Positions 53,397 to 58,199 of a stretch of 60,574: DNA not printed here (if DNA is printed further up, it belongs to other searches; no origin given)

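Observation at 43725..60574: Minus-strand array autotransporter-PAAR-kinase(FGE)-TpsB-TpsA converging on the T6SS fha/pppA operon: a possible kinase-wired secretion module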

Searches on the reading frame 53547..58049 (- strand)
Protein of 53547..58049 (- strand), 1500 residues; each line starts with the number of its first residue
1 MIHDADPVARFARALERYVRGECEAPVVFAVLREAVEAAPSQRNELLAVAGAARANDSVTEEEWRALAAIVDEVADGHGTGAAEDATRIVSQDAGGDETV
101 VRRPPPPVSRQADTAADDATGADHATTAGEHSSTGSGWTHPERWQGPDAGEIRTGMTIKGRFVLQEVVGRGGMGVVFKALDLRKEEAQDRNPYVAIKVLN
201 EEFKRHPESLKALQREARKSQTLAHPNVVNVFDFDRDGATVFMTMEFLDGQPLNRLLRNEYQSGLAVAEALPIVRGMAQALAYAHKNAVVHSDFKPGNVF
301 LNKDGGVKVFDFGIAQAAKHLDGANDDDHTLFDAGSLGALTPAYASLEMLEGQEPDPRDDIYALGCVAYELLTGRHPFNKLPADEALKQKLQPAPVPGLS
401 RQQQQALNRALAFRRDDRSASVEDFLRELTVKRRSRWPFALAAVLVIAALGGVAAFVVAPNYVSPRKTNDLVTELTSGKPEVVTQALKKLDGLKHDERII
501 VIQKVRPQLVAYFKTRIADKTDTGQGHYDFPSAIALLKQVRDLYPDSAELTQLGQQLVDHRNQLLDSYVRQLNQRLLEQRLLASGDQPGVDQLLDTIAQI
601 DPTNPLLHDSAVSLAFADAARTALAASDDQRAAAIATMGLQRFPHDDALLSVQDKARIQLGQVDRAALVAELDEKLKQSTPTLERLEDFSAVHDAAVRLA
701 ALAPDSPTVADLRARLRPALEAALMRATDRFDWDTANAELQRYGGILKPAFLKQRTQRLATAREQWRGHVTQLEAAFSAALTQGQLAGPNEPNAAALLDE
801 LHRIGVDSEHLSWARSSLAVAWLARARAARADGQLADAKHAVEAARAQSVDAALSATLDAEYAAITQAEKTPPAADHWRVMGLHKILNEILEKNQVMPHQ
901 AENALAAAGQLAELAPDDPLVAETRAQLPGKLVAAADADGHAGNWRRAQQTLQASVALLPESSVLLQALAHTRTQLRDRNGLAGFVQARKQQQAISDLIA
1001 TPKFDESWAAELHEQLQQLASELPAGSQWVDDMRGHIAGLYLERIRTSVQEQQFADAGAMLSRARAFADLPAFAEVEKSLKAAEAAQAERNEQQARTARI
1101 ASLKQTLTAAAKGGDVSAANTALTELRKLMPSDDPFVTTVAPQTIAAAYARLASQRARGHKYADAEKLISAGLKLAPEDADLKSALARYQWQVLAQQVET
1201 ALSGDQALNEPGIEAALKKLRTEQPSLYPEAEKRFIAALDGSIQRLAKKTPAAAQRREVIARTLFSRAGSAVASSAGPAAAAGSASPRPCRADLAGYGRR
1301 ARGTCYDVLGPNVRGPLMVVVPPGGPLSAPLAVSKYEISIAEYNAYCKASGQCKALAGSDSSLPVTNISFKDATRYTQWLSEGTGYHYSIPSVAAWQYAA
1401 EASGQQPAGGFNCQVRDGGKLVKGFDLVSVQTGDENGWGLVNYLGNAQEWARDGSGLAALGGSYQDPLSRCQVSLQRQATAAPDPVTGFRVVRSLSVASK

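Call 3: search_protein_families(library=pfam, proteins=[window:53547-58049:-])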
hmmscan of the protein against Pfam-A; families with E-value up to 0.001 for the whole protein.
window:53547-58049:- (1500 aa): 4 families
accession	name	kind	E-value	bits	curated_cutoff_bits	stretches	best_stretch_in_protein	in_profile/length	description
PF00069.31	Pkinase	-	3.9e-39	135.1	31.7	1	164-433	3-247/263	Protein kinase domain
PF07714.23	PK_Tyr_Ser-Thr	-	1.5e-26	93.7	23.1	1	164-389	3-216/258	Protein tyrosine and serine/threonine kinase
PF03781.23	FGE-sulfatase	-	1.9e-12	47.9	23.3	1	1329-1453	35-191/255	Sulfatase-modifying factor enzyme 1-like domain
PF03109.22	ABC1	-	8.5e-07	28.8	22.9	1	204-319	111-218/244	ABC1 atypical kinase-like domain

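Call 9: search_protein_families(library=ncbifam, proteins=[window:53547-58049:-])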
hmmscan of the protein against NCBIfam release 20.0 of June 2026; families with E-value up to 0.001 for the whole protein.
window:53547-58049:- (1500 aa): 15 families
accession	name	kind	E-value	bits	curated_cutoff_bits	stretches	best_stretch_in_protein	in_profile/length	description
NF033483.0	PknB_PASTA_kin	equivalog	1.1e-61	209.5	450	1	155-428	2-264/563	Stk1 family PASTA domain-containing Ser/Thr kinase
NF047741.1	antiphage_MADS6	equivalog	9.6e-40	136.7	460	2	261-430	292-458/612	methylation-associated defense system protein kinase MAD6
NF052427.1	StpK7MSMEG_1200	equivalog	3.3e-36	125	900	1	160-389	7-220/601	serine/threonine protein kinase StpK7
NF009651.0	PRK13184.1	equivalog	1e-28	99.9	839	1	162-430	4-288/932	serine/threonine-protein kinase PknD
TIGR03903.1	TOMM_kin_cyc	equivalog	1.7e-25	89.1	705.75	1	193-397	5-208/1267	TOMM system kinase/cyclase fusion protein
NF038150.1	lanthi_synth_IV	equivalog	4.7e-23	81.4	650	1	149-386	181-406/851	class IV lanthionine synthetase LanL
NF033442.0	BREX_PglW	equivalog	1.8e-20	72.3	990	1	210-433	254-487/1391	BREX system serine/threonine kinase PglW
NF038151.1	lanthi_synth_III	equivalog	9.8e-12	44.1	575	1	208-386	265-437/833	class III lanthionine synthetase LanKC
NF011464.0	PRK14879.1-7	equivalog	7.1e-08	32.4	246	1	216-331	56-165/221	Kae1-associated kinase Bud32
TIGR03724.2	arch_bud32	equivalog_domain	1e-07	31.6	125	1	230-332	59-148/193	KEOPS complex kinase/ATPase Bud32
NF043056.1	T4SS_LegK1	equivalog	1.4e-07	30.5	550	1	165-323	76-247/516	Dot/Icm T4SS effector kinase LegK1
NF051459.1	pyoverdine_PvdO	equivalog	7.1e-07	28.6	500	1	1328-1405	68-160/280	dihydropyoverdine dehydrogenase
TIGR01982.1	UbiB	equivalog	2.3e-06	26.5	487.55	1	203-315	199-303/436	2-polyprenylphenol 6-hydroxylase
NF007174.0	PRK09605.1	equivalog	9.1e-06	24.4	447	1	216-333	386-491/535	bifunctional N(6)-L-threonylcarbamoyladenine synthase/serine/threonine protein kinase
NF011463.0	PRK14879.1-4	equivalog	0.00039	19.9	188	1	241-332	93-177/237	Kae1-associated kinase Bud32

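Call 11: find_homologous_proteins(query=window:53547-58049:-, max_evalue=1e-20)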
Query window:53547-58049:- (1500 aa): 5047 proteins with E <= 1e-20 among 8000 candidates; the best 120 are listed.
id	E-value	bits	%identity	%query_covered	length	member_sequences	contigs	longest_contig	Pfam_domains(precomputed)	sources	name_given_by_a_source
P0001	0.0e+0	1949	62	100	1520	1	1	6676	PF07714.24,PF00069.32,PF03109.23,PF03781.23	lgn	-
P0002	0.0e+0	1158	58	64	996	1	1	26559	PF07714.24,PF00069.32,PF03109.23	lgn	-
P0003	0.0e+0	1033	38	99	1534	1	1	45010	PF07714.24,PF00069.32,PF03109.23,PF03781.23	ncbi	-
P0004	0.0e+0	1033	39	91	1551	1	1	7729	PF07714.24,PF00069.32,PF03109.23,PF03781.23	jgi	jgi:serine/threonine protein kinase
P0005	0.0e+0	1032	41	93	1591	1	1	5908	PF07714.24,PF00069.32,PF03109.23,PF03781.23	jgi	-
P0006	0.0e+0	1015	39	92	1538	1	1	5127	PF07714.24,PF00069.32,PF03109.23,PF03781.23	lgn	-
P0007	1.4e-298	1012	39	90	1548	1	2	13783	PF07714.24,PF00069.32,PF03109.23,PF03781.23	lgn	-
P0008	9.9e-296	1003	42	52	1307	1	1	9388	PF07714.24,PF00069.32,PF03109.23,PF03781.23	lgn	-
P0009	1.6e-292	992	43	50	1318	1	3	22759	PF07714.24,PF00069.32,PF03109.23,PF03781.23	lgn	-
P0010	7.7e-288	977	43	50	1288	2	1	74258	PF07714.24,PF00069.32,PF03109.23,PF03781.23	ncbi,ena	-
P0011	4.0e-287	974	38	92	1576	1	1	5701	PF07714.24,PF00069.32,PF03109.23,PF03781.23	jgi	-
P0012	5.9e-287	974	38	92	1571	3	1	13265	PF07714.24,PF00069.32,PF03109.23,PF03781.23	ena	-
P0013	7.7e-287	973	39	93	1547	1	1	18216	PF07714.24,PF00069.32,PF03109.23,PF03781.23,PF13428.13,PF07719.24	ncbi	-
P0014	8.0e-287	973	36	80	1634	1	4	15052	PF07714.24,PF00069.32,PF03109.23,PF03781.23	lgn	-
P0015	1.1e-283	963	39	91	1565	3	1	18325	PF07714.24,PF00069.32,PF03109.23,PF03781.23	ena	-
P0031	1.1e-250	854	36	94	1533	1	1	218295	PF07714.24,PF00069.32,PF03109.23,PF03781.23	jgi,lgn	jgi:serine/threonine protein kinase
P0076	9.1e-239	814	33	85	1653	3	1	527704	PF07714.24,PF00069.32,PF03109.23,PF03781.23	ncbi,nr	ncbi:MAG: protein kinase [Gammaproteobacteria bacterium]|nr:protein kinase [Gammaproteobacteria bact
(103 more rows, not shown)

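Call 12: find_encoding_contigs(protein=P0002, flank=10000, max_places=3)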
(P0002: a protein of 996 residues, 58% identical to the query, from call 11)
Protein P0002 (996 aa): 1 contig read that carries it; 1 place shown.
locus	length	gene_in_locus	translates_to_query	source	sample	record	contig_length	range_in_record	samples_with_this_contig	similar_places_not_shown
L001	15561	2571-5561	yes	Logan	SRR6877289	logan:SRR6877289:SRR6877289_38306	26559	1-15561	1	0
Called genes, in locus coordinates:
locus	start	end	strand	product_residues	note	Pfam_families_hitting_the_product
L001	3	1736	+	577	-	?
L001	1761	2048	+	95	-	PF05488:PAAR_motif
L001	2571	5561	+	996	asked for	PF00069:Pkinase, PF07714:PK_Tyr_Ser-Thr, PF03109:ABC1 (weak)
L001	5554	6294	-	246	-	PF00481:PP2C, PF13672:PP2C_2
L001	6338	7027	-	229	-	PF09867:TagF_N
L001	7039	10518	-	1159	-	PF14331:IcmF-related_N, PF06761:IcmF-related, PF21070:IcmF_helical, PF06744:IcmF_C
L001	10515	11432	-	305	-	PF09850:DotU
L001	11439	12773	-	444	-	PF05936:T6SS_VasE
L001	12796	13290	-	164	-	PF12790:T6SS-SciN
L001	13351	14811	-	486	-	PF16697:Yop-YscD_cpl (weak), PF00498:FHA, PF20232:T6SS_FHA_C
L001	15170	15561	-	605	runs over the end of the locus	PF08448:PAS_4, PF13188:PAS_8 (weak), PF13426:PAS_9 (weak), PF00990:GGDEF, PF00563:EAL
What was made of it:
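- The relative L001 has lost the FGE part and the TPS pair but keeps the T6SS genes (call 12). L001 shows a deletion removing TPS and the FGE domain (call 12).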

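Call 13: find_encoding_contigs(protein=P0003, flank=10000, max_places=3)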
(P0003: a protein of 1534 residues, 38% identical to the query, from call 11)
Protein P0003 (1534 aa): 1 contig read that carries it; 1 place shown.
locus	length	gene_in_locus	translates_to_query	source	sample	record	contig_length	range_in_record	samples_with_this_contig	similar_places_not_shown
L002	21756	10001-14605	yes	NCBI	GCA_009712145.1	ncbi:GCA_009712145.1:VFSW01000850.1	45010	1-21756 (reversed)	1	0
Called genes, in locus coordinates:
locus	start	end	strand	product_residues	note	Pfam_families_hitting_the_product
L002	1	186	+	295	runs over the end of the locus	PF00483:NTP_transferase, PF12804:NTP_transf_3 (faint)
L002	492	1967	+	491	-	PF00498:FHA, PF20232:T6SS_FHA_C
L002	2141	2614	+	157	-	PF12790:T6SS-SciN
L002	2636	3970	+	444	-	PF05936:T6SS_VasE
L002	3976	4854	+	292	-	PF09850:DotU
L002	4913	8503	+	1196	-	PF14331:IcmF-related_N, PF06761:IcmF-related, PF21070:IcmF_helical, PF06744:IcmF_C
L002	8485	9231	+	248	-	PF09867:TagF_N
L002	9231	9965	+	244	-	PF00481:PP2C, PF13672:PP2C_2, PF07228:SpoIIE (faint)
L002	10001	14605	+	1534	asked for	PF00069:Pkinase, PF07714:PK_Tyr_Ser-Thr, PF03109:ABC1, PF03781:FGE-sulfatase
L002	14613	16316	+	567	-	PF03781:FGE-sulfatase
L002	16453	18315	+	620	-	PF08479:POTRA_2, PF03865:ShlB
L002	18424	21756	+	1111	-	?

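Call 14: find_encoding_contigs(protein=P0001, flank=10000, max_places=3)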
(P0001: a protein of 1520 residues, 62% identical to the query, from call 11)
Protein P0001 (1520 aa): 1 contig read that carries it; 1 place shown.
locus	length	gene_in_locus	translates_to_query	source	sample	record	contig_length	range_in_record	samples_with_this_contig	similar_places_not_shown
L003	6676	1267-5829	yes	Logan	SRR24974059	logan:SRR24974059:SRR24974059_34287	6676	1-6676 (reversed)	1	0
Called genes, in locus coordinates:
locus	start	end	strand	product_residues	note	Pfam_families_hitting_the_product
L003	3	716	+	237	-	?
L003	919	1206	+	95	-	PF05488:PAAR_motif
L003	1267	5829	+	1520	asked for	PF00069:Pkinase, PF07714:PK_Tyr_Ser-Thr, PF03109:ABC1, PF03781:FGE-sulfatase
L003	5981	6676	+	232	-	?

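Call 16: find_encoding_contigs(protein=P0010, flank=10000, max_places=2)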
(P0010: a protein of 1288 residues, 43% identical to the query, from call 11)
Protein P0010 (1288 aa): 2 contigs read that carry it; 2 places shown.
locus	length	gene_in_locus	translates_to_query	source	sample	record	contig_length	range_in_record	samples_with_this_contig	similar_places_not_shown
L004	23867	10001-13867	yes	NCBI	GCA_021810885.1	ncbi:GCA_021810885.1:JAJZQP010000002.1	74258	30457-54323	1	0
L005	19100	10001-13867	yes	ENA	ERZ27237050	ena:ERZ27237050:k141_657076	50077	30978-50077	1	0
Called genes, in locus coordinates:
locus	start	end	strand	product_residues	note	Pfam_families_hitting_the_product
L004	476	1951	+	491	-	PF00498:FHA, PF20232:T6SS_FHA_C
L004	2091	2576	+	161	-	PF12790:T6SS-SciN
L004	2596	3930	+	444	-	PF05936:T6SS_VasE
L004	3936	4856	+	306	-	PF09850:DotU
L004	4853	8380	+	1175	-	PF14331:IcmF-related_N, PF06761:IcmF-related, PF06744:IcmF_C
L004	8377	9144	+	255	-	PF09867:TagF_N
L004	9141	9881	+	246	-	PF00481:PP2C (weak), PF13672:PP2C_2, PF07228:SpoIIE (faint)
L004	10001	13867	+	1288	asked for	PF00069:Pkinase, PF07714:PK_Tyr_Ser-Thr, PF03109:ABC1 (weak), PF03781:FGE-sulfatase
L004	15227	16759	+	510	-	PF08479:POTRA_2, PF03865:ShlB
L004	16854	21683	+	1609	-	PF05860:TPS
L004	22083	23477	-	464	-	PF00072:Response_reg, PF00158:Sigma54_activat, PF14532:Sigma54_activ_2, PF07728:AAA_5 (weak), PF25601:AAA_lid_14, PF02954:HTH_8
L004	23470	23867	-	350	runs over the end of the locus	PF00989:PAS, PF08448:PAS_4, PF13426:PAS_9 (weak), PF00512:HisKA, PF02518:HATPase_c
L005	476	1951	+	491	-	PF00498:FHA, PF20232:T6SS_FHA_C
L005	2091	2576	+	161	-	PF12790:T6SS-SciN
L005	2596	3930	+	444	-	PF05936:T6SS_VasE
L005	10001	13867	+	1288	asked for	PF00069:Pkinase, PF07714:PK_Tyr_Ser-Thr, PF03109:ABC1 (weak), PF03781:FGE-sulfatase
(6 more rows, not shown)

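Call 17: find_encoding_contigs(protein=P0031, flank=10000, max_places=2)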
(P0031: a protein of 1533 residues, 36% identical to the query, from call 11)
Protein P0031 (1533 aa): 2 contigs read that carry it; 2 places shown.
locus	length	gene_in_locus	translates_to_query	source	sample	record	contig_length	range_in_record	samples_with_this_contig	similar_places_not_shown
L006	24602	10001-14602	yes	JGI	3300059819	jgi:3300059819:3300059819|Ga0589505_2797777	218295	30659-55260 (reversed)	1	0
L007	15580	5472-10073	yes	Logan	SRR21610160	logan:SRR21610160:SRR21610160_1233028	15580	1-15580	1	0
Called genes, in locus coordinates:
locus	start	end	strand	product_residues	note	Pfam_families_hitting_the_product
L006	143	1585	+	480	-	PF00498:FHA, PF20232:T6SS_FHA_C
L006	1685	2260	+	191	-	PF12790:T6SS-SciN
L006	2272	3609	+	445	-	PF05936:T6SS_VasE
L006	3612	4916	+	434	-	PF09850:DotU, PF00691:OmpA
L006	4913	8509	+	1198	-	PF14331:IcmF-related_N, PF06761:IcmF-related, PF06744:IcmF_C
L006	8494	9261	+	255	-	PF09867:TagF_N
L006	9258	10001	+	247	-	PF00481:PP2C, PF13672:PP2C_2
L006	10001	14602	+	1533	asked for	PF00069:Pkinase, PF03109:ABC1 (weak), PF07714:PK_Tyr_Ser-Thr, PF03781:FGE-sulfatase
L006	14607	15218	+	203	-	-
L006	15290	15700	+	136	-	PF08238:Sel1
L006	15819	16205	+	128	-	PF05488:PAAR_motif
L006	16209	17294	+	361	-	PF08242:Methyltransf_12 (faint), PF13489:Methyltransf_23, PF08241:Methyltransf_11, PF13649:Methyltransf_25 (faint), PF13847:Methyltransf_31 (weak)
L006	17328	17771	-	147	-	PF08786:DcrB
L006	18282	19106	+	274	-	-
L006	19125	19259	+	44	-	-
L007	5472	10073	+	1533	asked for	PF00069:Pkinase, PF03109:ABC1 (weak), PF07714:PK_Tyr_Ser-Thr, PF03781:FGE-sulfatase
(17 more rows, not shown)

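Call 18: find_encoding_contigs(protein=P0076, flank=10000, max_places=2)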
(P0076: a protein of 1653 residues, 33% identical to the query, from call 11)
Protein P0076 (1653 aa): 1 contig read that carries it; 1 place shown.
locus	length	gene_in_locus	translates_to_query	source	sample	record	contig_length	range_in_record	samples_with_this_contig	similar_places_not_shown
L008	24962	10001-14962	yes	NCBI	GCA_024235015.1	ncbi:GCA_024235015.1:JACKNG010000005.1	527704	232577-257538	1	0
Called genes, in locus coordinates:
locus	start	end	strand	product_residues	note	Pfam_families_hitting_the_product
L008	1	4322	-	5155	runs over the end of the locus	PF12951:PATR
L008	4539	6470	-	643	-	PF08479:POTRA_2, PF03865:ShlB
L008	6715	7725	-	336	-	PF13145:Rotamase_2, PF13616:Rotamase_3, PF00639:Rotamase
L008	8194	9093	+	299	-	PF00211:Guanylate_cyc, PF00498:FHA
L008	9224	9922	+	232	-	PF00481:PP2C, PF13672:PP2C_2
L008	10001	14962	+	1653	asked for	PF00069:Pkinase, PF07714:PK_Tyr_Ser-Thr, PF03109:ABC1 (weak), PF03781:FGE-sulfatase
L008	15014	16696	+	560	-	PF03781:FGE-sulfatase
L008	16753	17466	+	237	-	PF01209:Ubie_methyltran (weak), PF06325:PrmA (faint), PF13489:Methyltransf_23, PF05175:MTS (faint), PF13847:Methyltransf_31, PF08241:Methyltransf_11, PF08242:Methyltransf_12, PF13649:Methyltransf_25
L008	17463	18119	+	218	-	PF00702:Hydrolase, PF12710:HAD, PF13419:HAD_2, PF13242:Hydrolase_like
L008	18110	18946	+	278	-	PF00494:SQS_PSY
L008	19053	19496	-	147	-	PF07254:Cpta_toxin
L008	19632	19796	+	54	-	PF07896:DUF1674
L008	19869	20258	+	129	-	PF01127:Sdh_cyt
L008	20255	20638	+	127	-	PF01127:Sdh_cyt, PF05328:CybS (weak)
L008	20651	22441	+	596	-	PF00890:FAD_binding_2, PF02910:Succ_DH_flav_C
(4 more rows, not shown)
